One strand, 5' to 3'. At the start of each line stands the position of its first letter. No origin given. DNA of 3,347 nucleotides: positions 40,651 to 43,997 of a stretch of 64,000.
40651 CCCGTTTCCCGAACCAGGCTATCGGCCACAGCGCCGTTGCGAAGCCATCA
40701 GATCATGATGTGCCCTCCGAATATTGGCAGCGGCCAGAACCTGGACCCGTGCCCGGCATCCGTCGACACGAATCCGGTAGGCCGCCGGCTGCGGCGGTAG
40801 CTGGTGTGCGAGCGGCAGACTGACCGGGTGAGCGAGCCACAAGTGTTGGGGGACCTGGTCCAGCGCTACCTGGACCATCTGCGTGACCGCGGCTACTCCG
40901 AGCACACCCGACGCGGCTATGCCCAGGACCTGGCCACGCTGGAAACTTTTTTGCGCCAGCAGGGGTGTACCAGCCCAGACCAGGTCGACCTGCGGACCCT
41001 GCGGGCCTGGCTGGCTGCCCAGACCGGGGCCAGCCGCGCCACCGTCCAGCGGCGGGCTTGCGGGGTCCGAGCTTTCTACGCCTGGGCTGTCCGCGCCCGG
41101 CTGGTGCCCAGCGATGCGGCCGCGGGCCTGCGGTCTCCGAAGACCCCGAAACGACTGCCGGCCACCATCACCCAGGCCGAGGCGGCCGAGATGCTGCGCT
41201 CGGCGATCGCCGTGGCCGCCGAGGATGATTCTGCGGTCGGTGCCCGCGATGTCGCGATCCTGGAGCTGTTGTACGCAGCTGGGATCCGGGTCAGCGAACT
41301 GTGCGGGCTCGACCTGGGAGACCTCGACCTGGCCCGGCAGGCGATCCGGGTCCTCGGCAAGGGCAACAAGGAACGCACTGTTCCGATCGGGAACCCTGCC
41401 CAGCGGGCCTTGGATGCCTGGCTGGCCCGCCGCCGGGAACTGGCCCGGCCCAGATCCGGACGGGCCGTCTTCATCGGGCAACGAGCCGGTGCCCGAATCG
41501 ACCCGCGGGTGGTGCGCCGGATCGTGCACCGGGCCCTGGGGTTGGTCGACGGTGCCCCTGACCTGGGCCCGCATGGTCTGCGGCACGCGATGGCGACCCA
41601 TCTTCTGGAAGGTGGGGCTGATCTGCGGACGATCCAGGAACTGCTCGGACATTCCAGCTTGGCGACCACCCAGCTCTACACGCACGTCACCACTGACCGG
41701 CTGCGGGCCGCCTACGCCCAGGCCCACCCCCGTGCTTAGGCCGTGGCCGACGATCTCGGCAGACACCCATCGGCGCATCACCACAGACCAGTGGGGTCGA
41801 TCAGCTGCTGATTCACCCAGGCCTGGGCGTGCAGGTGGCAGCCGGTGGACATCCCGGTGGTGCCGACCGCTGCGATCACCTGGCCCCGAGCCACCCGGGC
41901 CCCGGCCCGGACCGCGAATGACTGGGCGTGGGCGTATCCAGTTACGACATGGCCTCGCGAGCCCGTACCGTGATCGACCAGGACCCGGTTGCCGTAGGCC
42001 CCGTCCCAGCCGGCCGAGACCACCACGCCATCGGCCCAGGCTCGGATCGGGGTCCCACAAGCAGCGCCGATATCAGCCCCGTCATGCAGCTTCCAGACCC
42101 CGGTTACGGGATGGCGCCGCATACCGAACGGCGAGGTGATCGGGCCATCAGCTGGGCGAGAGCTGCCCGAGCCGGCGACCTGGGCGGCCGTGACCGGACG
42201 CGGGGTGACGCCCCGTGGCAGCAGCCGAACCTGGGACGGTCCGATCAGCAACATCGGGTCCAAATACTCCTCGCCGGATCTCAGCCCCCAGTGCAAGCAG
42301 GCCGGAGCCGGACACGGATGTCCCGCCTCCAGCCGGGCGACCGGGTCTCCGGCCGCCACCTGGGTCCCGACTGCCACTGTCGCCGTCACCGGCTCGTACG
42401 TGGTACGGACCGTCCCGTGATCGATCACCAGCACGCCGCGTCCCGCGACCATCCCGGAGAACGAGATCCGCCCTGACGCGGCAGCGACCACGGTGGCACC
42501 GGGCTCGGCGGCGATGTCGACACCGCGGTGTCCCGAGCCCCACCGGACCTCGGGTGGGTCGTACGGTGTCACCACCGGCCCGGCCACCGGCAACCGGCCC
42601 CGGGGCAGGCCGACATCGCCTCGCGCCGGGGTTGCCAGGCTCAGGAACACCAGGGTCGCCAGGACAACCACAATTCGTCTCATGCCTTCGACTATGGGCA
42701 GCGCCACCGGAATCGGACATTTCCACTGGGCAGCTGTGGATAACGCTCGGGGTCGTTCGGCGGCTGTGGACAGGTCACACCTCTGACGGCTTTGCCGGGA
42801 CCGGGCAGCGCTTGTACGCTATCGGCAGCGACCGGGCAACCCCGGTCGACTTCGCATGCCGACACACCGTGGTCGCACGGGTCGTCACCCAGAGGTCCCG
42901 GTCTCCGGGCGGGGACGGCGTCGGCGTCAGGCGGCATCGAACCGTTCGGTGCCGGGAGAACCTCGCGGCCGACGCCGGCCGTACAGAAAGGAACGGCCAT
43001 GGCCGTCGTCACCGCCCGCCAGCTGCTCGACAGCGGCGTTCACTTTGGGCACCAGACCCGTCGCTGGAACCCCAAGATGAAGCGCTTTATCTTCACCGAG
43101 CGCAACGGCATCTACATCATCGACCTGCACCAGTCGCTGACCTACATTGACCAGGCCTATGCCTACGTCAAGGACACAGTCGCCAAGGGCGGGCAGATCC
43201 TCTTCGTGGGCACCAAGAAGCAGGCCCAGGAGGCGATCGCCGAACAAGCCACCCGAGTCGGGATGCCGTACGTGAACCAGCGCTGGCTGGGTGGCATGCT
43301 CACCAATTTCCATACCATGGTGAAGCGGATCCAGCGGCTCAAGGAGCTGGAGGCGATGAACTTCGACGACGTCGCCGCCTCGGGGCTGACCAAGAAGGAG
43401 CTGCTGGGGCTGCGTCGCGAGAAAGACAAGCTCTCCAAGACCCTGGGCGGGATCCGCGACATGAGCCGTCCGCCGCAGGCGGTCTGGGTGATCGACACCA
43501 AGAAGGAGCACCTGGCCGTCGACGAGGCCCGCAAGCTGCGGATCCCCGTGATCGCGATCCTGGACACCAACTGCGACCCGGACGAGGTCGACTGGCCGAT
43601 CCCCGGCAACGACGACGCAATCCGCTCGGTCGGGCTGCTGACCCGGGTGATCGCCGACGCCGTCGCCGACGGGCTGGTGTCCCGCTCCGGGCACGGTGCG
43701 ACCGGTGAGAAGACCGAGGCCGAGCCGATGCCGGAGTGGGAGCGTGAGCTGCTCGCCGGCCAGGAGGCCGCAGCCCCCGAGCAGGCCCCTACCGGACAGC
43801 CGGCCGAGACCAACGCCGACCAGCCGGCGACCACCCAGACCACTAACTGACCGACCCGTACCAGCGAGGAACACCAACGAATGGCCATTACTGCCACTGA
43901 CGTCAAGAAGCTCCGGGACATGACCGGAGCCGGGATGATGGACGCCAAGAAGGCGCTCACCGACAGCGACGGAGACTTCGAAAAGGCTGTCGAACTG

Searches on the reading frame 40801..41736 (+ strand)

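Call 70: search_protein_families(library=pfam, proteins=[window:40801-41736:+], max_evalue=0.00001)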
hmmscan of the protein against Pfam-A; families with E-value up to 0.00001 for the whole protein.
window:40801-41736:+ (312 aa): 3 families
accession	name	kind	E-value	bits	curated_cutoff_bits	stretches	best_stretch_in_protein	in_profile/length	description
PF00589.27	Phage_integrase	-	3.3e-42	144.6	27.1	1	140-298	15-170/172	Phage integrase family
PF02899.23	Phage_int_SAM_1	-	3.7e-15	56.4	22.3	1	20-99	1-82/83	Phage integrase, N-terminal SAM-like domain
PF13495.12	Phage_int_SAM_4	-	1.1e-06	29.4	27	1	19-98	1-80/85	Phage integrase, N-terminal SAM-like domain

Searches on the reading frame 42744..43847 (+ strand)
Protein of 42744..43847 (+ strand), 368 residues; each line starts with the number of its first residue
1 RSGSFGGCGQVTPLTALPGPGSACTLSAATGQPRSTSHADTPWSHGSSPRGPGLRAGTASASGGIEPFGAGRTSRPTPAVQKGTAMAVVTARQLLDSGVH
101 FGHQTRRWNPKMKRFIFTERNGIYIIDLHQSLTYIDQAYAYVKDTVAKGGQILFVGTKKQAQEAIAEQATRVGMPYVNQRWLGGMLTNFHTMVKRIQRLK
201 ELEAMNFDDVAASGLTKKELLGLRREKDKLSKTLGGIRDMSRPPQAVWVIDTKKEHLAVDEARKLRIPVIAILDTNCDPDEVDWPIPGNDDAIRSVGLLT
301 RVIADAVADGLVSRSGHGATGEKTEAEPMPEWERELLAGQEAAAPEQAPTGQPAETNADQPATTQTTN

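Call 71: search_protein_families(library=pfam, proteins=[window:42744-43847:+], max_evalue=0.00001)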
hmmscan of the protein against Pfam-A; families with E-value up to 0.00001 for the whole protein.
window:42744-43847:+ (368 aa): 1 family
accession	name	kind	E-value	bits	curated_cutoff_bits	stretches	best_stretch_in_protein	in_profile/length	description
PF00318.25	Ribosomal_S2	-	1.6e-96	322.2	26.1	1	94-310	1-216/216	Ribosomal protein S2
